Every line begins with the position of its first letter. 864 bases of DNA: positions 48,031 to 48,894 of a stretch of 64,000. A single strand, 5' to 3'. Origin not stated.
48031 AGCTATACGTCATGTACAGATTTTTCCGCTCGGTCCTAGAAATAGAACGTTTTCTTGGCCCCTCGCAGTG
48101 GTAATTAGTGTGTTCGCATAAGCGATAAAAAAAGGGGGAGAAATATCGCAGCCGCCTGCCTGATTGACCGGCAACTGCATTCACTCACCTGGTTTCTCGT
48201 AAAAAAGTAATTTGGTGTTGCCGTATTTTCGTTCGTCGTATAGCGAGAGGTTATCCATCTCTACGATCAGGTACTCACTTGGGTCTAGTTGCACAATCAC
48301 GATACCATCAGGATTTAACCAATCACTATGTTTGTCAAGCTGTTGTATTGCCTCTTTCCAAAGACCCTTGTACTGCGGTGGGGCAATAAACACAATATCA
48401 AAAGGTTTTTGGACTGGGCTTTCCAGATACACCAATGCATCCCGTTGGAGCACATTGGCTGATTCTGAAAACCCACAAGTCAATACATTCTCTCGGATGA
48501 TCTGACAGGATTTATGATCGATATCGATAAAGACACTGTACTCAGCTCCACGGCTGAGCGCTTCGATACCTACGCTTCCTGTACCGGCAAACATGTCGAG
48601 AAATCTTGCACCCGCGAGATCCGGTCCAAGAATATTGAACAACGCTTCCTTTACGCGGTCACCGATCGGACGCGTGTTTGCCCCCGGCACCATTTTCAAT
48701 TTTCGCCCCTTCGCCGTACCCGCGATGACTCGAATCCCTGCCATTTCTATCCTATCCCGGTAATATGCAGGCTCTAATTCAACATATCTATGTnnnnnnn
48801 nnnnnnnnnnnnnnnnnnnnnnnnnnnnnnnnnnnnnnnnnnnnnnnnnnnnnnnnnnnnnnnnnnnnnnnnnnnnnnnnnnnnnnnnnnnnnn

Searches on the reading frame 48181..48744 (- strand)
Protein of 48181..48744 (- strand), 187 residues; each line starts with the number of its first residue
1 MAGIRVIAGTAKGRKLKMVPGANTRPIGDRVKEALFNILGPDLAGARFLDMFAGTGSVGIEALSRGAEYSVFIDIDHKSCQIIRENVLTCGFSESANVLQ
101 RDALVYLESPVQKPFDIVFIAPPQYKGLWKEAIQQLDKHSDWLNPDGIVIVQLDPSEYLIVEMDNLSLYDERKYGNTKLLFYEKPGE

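Call 76: search_protein_families(library=pfam, proteins=[window:48181-48744:-], max_evalue=0.00001)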
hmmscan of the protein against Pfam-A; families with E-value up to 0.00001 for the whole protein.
window:48181-48744:- (187 aa): 2 families
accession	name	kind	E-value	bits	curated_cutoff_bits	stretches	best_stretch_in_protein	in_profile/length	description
PF03602.21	Cons_hypoth95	-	2.2e-54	184.3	24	1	4-182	1-181/182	Conserved hypothetical protein 95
PF05175.20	MTS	-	5.1e-06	26.7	23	1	33-148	21-135/170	Methyltransferase small domain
